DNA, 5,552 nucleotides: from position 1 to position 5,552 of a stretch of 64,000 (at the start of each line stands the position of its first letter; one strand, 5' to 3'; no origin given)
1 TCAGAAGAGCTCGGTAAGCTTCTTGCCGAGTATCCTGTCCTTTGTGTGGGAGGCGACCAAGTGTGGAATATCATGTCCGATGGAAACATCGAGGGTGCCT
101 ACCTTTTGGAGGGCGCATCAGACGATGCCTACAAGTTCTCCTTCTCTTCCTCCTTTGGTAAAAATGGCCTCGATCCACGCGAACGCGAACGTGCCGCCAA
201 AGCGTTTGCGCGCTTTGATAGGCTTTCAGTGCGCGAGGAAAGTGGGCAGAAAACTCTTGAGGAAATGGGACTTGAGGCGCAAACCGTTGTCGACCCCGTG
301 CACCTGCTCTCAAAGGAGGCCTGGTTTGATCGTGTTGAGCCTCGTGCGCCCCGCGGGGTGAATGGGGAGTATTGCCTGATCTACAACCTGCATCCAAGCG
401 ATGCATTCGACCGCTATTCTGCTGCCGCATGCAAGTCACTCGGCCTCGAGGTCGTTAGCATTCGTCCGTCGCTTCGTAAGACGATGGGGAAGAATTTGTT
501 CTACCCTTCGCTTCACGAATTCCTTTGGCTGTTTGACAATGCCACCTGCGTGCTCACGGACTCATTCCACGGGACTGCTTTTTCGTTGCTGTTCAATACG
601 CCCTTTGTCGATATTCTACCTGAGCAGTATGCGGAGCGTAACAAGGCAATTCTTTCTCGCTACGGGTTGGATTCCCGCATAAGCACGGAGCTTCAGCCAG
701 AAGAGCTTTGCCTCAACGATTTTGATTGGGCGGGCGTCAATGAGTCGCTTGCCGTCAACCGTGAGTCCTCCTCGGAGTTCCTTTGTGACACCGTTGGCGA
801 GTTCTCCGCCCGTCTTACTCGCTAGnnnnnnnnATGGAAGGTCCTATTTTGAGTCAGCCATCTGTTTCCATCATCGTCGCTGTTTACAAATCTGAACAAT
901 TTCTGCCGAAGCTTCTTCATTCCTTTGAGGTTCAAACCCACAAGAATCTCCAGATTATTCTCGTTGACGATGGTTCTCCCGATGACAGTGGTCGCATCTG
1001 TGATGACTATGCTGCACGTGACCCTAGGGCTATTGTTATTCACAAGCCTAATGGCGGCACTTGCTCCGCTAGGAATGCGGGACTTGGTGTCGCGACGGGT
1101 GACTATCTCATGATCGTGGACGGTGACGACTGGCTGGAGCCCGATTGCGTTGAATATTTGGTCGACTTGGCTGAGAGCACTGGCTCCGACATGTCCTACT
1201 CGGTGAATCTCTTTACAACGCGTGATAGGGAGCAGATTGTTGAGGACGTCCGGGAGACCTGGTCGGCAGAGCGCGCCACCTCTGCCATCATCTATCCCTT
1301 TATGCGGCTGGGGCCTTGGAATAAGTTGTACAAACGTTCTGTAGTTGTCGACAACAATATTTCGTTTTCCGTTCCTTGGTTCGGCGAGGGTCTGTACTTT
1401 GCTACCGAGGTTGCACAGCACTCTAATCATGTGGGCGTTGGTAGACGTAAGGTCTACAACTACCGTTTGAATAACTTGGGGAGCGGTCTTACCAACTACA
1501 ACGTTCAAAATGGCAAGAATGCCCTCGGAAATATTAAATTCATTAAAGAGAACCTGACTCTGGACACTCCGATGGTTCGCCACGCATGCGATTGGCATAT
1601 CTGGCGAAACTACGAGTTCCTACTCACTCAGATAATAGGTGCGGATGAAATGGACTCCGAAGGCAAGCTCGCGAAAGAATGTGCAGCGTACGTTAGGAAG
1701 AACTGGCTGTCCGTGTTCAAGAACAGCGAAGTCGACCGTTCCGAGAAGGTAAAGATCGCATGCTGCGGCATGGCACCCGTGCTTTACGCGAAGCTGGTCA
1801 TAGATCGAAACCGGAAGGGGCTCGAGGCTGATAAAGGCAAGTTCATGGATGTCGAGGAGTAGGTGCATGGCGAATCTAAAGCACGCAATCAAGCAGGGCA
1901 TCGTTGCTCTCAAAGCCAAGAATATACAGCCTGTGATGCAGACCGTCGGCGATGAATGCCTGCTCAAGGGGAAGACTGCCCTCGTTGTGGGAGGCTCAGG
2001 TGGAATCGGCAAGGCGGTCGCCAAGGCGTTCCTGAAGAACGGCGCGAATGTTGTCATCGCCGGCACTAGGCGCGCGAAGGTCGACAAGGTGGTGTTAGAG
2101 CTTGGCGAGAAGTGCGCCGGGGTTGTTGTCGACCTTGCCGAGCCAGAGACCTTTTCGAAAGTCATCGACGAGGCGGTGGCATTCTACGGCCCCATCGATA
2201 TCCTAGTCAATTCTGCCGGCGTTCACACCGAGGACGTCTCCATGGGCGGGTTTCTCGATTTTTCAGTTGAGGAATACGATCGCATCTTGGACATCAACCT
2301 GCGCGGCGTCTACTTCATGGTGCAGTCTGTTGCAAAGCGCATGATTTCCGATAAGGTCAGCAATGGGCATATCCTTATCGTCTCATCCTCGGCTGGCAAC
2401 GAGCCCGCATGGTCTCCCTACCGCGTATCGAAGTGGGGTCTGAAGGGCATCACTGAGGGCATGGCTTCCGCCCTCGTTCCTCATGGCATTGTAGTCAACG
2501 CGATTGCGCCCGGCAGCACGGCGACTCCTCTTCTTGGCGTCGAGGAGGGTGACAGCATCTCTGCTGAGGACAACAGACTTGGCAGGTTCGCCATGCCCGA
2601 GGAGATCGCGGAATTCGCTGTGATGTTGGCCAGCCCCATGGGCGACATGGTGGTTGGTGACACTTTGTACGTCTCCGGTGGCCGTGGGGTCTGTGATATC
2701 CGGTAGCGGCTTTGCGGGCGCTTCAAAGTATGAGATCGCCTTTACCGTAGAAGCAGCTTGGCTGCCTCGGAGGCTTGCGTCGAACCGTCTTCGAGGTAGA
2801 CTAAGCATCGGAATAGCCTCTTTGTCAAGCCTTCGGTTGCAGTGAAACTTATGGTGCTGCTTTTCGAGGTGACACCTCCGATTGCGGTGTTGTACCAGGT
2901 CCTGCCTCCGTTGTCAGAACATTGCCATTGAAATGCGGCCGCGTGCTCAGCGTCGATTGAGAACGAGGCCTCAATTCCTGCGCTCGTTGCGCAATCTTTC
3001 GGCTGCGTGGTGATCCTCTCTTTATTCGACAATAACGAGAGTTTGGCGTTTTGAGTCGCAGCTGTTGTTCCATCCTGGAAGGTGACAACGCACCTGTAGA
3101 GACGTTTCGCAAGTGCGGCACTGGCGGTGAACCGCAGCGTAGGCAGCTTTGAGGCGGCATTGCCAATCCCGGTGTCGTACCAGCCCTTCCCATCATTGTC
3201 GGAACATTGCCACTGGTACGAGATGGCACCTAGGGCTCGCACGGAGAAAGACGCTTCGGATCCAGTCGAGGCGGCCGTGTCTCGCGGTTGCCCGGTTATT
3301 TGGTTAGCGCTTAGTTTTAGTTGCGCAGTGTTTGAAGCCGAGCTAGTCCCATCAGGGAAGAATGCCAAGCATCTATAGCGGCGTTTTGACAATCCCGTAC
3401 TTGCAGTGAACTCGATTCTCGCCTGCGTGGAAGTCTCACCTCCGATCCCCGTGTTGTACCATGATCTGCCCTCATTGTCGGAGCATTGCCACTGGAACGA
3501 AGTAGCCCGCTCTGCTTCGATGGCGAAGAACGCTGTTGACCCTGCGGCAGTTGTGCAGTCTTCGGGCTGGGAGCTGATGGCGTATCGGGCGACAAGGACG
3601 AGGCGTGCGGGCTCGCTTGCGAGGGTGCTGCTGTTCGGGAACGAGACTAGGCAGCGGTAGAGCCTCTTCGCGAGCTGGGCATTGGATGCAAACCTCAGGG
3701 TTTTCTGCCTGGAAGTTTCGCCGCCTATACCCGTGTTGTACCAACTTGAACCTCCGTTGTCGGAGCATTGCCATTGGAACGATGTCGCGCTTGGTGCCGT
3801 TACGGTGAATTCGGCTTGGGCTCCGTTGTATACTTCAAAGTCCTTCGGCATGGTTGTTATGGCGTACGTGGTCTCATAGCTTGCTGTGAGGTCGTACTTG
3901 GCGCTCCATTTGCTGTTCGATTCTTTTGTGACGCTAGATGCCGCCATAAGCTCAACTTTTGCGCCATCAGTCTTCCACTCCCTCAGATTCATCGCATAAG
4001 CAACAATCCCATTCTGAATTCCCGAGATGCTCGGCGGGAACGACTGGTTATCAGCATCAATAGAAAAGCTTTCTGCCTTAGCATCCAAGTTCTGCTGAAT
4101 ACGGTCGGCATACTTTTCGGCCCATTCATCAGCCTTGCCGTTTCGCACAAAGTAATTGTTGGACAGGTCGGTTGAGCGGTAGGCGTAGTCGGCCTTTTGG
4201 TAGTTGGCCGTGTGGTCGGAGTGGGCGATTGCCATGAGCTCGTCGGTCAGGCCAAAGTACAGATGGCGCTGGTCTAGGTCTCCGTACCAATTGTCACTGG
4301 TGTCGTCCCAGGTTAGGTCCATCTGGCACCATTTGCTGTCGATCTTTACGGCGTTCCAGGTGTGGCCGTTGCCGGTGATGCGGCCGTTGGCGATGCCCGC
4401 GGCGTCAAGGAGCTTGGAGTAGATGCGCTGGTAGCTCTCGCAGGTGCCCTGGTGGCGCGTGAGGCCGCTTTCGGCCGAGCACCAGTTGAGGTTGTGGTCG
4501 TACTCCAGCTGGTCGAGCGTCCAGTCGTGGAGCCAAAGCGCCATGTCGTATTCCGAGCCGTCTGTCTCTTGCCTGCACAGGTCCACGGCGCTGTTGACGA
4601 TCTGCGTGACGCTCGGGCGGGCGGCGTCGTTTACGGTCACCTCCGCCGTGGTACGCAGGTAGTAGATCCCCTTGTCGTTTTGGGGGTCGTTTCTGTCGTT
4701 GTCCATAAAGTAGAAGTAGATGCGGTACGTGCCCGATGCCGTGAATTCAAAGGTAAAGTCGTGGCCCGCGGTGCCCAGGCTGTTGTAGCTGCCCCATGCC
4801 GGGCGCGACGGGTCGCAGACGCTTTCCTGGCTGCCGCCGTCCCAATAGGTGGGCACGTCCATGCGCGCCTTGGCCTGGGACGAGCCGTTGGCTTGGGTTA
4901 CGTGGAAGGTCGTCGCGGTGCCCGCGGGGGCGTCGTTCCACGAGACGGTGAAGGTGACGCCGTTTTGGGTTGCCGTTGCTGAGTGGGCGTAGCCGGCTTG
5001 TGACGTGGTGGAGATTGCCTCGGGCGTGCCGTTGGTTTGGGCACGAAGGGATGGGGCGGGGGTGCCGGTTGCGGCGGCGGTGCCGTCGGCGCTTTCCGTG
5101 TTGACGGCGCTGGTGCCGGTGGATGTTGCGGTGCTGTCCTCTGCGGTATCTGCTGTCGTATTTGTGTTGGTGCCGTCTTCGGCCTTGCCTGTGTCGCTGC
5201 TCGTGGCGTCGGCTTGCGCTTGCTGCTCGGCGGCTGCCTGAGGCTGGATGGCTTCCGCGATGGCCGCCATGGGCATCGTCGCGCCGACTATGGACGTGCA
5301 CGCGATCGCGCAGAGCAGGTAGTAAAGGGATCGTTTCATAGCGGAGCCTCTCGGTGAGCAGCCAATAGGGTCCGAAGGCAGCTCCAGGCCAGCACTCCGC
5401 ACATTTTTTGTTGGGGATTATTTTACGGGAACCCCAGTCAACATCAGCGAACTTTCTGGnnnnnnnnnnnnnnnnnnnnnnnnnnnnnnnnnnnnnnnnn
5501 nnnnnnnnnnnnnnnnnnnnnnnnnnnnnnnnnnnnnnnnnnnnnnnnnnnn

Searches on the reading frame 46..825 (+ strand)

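Call 43: search_protein_families(library=pfam, proteins=[window:46-825:+], max_evalue=0.001)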
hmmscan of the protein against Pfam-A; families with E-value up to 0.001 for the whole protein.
window:46-825:+ (259 aa): 1 family
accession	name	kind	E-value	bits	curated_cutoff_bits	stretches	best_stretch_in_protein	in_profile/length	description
PF04230.19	PS_pyruv_trans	-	9.4e-26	91.8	25.3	1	2-188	67-274/280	Polysaccharide pyruvyl transferase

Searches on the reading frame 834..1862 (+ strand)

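Call 43: search_protein_families(library=pfam, proteins=[window:834-1862:+], max_evalue=0.001)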
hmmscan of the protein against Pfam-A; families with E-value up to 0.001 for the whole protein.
window:834-1862:+ (342 aa): 3 families
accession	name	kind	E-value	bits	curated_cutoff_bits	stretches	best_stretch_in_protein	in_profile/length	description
PF00535.33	Glycos_transf_2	-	2.7e-33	115.7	23.3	1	12-137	1-127/168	Glycosyl transferase family 2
PF13641.12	Glyco_tranf_2_3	-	2.1e-07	31.6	27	1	9-116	1-114/230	Glycosyltransferase like family 2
PF10111.15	Glyco_tranf_2_2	-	5.3e-07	29.8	27.3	1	13-115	2-108/276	Glycosyltransferase like family 2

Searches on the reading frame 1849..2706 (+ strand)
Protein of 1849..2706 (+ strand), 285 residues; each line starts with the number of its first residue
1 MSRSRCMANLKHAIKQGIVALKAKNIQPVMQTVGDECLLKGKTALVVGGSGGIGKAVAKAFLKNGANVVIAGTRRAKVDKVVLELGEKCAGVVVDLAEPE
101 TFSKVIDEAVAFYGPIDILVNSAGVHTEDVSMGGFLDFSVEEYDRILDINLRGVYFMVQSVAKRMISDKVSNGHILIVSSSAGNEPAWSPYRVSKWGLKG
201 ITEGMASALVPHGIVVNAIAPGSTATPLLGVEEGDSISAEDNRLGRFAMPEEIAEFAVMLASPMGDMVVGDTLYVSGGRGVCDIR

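Call 43: search_protein_families(library=pfam, proteins=[window:1849-2706:+], max_evalue=0.001)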
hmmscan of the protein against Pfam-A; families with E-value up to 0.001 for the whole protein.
window:1849-2706:+ (285 aa): 6 families
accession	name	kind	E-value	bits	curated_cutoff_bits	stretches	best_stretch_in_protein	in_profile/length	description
PF13561.12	adh_short_C2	-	2.1e-46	158.8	27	1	51-278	6-234/236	Enoyl-(Acyl carrier protein) reductase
PF00106.31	adh_short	-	2.3e-46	158.2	26.6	1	42-229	1-187/195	short chain dehydrogenase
PF08659.16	KR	-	8.2e-08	32.8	22.6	1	43-159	2-121/180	KR domain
PF23441.1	SDR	-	3.7e-05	23.7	27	1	41-236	7-206/258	SDR-like rossmann domain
PF01370.27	Epimerase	-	4.9e-05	23.3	20.9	1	44-132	1-81/240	NAD dependent epimerase/dehydratase family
PF03435.24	Sacchrp_dh_NADP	-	9e-05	23.3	25.1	1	45-123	2-76/129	Saccharopine dehydrogenase NADP binding domain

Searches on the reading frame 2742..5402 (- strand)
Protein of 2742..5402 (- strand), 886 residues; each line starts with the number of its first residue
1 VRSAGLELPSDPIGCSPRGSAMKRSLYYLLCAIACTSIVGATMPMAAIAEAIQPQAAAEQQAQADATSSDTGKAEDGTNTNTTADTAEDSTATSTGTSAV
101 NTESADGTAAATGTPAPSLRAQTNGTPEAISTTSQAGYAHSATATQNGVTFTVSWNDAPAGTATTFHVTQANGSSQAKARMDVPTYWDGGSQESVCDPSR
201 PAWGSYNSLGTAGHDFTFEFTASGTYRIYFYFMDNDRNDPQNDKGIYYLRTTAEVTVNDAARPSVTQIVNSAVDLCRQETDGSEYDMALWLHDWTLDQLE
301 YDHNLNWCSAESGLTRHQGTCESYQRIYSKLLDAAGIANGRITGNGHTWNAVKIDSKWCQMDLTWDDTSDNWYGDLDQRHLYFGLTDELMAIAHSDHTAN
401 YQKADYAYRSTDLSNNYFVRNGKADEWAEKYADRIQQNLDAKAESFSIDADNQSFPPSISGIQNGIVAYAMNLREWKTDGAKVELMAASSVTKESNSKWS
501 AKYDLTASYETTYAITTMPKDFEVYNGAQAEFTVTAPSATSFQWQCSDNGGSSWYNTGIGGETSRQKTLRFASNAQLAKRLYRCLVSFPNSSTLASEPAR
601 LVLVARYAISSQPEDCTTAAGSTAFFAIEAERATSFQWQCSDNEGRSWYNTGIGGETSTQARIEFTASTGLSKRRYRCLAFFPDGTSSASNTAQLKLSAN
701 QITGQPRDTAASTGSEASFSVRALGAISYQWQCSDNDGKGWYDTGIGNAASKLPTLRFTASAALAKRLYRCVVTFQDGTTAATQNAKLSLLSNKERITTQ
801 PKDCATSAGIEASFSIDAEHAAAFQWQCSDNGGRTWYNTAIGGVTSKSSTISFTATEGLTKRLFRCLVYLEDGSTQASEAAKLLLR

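Call 43: search_protein_families(library=pfam, proteins=[window:2742-5402:-], max_evalue=0.001)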
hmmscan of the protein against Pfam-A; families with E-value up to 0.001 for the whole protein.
window:2742-5402:- (886 aa): 1 family
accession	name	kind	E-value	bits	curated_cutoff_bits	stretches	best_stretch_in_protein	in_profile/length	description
PF01841.26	Transglut_core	-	6.1e-05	23.7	23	1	280-362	10-107/108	Transglutaminase-like superfamily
